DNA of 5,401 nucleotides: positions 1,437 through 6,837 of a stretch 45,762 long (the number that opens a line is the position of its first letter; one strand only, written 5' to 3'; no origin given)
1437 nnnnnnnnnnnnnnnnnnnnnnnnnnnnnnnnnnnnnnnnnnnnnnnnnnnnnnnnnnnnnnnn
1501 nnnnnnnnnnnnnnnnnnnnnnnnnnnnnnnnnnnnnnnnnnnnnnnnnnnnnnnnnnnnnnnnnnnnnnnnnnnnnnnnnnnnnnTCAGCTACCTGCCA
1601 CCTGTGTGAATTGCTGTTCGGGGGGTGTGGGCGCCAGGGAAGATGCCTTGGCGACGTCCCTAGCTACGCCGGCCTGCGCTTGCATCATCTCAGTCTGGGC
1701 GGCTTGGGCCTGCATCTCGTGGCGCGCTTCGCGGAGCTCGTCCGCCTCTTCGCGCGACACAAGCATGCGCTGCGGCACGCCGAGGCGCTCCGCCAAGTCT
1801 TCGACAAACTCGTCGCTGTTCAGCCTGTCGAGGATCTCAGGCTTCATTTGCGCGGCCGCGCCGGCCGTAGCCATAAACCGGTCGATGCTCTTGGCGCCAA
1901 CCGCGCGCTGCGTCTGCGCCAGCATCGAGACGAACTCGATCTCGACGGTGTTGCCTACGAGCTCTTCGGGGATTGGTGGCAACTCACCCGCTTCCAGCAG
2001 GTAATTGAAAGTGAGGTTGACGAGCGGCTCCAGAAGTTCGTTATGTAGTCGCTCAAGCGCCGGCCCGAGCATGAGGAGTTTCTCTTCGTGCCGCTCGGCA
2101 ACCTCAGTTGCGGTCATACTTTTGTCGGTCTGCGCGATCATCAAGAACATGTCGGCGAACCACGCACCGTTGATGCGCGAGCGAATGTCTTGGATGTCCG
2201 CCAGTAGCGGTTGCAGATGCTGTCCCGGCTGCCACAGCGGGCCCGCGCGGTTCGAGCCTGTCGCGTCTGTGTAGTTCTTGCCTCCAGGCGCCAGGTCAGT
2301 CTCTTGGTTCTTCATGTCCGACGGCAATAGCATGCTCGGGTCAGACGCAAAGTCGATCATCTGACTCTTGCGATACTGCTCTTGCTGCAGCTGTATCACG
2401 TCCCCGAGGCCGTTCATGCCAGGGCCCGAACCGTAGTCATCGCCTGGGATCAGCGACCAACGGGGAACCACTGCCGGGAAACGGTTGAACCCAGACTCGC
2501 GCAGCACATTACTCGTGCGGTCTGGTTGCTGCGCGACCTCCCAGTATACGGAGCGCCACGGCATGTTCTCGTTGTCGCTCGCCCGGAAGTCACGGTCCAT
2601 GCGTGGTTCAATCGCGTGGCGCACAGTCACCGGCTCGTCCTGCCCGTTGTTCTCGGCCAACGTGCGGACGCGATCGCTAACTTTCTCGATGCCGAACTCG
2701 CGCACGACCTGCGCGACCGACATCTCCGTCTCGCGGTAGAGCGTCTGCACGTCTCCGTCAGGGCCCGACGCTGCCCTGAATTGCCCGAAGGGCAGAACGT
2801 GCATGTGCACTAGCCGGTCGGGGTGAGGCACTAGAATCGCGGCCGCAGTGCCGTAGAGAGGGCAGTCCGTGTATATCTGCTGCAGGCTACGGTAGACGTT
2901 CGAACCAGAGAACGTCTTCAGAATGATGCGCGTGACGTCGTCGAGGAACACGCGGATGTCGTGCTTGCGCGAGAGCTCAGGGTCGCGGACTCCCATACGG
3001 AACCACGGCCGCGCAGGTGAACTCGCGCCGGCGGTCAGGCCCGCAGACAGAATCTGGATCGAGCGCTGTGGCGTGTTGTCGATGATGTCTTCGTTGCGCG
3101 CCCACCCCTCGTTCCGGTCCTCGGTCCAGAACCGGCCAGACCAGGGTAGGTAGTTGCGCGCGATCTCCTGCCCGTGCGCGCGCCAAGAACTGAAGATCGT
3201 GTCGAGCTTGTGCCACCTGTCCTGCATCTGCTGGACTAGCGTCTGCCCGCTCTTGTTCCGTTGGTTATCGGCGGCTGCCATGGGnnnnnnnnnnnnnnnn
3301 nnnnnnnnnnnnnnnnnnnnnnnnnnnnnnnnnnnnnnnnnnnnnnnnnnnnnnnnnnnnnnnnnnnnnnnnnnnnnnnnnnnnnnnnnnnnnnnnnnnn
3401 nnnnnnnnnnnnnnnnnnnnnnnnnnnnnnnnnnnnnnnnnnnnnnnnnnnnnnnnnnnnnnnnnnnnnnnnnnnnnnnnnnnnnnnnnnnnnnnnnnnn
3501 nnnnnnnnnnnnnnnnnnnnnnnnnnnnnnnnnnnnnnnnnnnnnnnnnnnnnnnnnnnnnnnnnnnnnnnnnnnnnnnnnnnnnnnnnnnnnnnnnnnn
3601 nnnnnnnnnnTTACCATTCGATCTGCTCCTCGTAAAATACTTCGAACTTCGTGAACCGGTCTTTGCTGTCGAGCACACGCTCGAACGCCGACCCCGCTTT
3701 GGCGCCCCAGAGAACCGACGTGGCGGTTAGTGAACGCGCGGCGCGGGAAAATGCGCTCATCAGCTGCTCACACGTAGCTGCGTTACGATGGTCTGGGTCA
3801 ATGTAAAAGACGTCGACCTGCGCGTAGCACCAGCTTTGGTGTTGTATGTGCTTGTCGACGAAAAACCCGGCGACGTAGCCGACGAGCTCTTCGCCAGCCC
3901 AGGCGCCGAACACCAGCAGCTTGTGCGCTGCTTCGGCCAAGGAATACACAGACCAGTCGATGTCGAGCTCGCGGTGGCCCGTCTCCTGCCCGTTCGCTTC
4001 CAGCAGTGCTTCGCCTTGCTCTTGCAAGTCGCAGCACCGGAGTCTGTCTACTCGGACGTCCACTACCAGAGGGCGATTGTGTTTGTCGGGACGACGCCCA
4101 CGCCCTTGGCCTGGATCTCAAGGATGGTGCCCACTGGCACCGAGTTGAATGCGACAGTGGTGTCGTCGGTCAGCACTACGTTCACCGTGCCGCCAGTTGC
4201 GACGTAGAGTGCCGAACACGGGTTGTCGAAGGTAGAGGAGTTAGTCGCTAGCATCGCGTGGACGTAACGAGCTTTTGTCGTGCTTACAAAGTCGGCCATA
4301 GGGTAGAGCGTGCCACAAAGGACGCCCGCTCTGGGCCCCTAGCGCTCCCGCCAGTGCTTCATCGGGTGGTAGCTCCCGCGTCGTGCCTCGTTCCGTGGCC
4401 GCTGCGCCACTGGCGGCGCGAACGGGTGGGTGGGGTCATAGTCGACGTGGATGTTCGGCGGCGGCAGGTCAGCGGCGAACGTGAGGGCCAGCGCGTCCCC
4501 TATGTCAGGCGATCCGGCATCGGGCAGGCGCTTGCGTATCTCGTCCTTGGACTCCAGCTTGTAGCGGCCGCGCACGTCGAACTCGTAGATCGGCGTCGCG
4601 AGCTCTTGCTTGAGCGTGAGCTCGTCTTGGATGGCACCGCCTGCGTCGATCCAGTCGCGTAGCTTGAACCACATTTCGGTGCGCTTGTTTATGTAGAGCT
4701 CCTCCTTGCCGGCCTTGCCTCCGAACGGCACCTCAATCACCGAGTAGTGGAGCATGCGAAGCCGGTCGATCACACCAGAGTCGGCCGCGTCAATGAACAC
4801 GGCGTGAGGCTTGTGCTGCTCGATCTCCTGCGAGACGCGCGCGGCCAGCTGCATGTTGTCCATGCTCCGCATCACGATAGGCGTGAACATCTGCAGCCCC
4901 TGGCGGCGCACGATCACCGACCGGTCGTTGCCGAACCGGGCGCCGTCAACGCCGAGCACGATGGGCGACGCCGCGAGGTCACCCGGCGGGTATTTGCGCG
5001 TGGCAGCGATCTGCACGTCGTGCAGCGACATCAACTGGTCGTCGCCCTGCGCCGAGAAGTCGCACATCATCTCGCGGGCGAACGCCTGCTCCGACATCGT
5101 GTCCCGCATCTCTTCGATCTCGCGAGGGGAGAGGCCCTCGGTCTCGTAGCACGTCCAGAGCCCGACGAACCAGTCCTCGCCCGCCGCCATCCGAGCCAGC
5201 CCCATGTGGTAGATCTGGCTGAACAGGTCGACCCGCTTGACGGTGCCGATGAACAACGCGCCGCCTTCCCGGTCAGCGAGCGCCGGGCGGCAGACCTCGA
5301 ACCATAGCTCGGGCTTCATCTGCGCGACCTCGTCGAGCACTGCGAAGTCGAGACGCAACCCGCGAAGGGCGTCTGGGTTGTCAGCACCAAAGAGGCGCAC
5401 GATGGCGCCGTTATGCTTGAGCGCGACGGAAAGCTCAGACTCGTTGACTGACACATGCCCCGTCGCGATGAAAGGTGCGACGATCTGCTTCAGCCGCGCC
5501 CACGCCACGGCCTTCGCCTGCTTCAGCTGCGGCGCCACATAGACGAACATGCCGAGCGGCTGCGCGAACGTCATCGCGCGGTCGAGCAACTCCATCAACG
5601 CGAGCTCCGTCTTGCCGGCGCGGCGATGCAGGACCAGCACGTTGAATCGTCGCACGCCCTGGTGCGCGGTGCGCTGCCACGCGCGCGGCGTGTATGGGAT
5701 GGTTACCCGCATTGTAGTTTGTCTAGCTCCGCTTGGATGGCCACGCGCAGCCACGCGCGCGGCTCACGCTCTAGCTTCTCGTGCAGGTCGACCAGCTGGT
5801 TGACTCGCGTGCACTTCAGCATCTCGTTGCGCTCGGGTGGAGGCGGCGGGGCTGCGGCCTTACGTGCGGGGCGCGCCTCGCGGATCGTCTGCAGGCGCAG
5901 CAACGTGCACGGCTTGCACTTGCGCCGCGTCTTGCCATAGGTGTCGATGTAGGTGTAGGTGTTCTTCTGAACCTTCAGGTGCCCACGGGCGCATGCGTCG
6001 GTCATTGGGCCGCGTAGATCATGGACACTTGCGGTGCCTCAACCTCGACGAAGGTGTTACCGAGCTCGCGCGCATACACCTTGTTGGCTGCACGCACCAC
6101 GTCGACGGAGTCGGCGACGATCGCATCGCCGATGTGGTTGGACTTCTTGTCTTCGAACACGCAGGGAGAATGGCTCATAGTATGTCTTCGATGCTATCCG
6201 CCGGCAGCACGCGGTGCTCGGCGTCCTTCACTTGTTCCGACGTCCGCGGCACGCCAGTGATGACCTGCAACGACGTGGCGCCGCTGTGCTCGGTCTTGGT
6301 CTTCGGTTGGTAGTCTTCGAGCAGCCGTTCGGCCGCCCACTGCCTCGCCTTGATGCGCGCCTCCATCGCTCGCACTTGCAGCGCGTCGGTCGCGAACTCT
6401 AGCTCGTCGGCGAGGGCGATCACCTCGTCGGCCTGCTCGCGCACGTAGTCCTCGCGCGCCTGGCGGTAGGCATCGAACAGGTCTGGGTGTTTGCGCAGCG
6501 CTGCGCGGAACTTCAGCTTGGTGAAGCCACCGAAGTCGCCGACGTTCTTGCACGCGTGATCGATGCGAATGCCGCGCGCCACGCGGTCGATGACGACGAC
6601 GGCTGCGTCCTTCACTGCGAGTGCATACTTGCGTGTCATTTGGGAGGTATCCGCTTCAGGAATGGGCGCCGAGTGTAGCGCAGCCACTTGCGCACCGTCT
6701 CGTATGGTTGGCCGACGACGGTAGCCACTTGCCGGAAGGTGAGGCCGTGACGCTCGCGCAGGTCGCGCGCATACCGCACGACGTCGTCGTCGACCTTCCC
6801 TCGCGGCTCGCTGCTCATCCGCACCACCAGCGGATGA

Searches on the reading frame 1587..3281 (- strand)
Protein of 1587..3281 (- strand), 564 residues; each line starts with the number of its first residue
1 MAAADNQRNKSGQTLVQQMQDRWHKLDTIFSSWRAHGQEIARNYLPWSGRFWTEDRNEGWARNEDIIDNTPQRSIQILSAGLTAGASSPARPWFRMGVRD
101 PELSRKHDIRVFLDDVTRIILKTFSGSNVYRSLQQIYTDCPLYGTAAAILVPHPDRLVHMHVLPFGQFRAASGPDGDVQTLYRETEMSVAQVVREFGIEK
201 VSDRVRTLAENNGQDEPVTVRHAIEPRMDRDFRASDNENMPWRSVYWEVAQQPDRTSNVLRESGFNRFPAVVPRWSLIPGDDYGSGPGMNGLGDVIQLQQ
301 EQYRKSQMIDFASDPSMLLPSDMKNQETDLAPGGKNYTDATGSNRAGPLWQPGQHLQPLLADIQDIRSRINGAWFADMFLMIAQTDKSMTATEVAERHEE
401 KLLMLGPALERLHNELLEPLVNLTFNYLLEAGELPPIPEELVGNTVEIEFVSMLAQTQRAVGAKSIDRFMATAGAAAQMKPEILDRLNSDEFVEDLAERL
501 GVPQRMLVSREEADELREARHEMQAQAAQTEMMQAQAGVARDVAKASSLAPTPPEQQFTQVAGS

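Call 13: search_protein_families(library=phrogs, proteins=[window:1587-3281:-], max_evalue=0.001)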
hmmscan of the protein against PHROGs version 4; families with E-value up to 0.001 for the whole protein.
window:1587-3281:- (564 aa): 4 families
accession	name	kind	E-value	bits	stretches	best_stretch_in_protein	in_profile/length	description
phrog_332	-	connector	6.5e-150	501.1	1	13-547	8-545/560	head-tail adaptor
phrog_21643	-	unknown function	1.6e-50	172.7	1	328-560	34-263/268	-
phrog_21528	-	unknown function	8.5e-34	118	1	24-230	11-219/224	-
phrog_449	-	connector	2.8e-26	93.1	1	18-541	7-509/520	head-tail adaptor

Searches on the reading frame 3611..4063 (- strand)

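Call 13: search_protein_families(library=phrogs, proteins=[window:3611-4063:-], max_evalue=0.001)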
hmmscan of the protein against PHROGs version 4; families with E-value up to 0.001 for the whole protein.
window:3611-4063:- (150 aa): 1 family
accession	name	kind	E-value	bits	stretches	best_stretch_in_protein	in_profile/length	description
phrog_1249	-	other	9e-07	29.8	1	32-126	40-135/180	acetyltransferase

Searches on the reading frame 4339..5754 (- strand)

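Call 13: search_protein_families(library=phrogs, proteins=[window:4339-5754:-], max_evalue=0.001)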
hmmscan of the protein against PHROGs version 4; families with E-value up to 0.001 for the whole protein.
window:4339-5754:- (471 aa): 4 families
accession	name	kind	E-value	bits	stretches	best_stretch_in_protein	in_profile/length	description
phrog_2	-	head and packaging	2.2e-43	150.1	1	13-468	257-616/807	terminase large subunit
phrog_7579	-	head and packaging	2.3e-11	44.4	1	23-240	5-220/239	terminase large subunit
phrog_9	-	head and packaging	7.7e-10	39.2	1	26-169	216-355/812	terminase large subunit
phrog_675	-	head and packaging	2.2e-06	27.2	0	43-149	63-168/576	terminase large subunit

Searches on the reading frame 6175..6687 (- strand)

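Call 13: search_protein_families(library=phrogs, proteins=[window:6175-6687:-], max_evalue=0.001)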
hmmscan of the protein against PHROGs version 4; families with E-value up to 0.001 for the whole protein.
window:6175-6687:- (170 aa): 1 family
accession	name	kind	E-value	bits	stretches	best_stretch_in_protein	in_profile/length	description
phrog_1482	-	head and packaging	1e-12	48.9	1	29-150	20-132/147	terminase small subunit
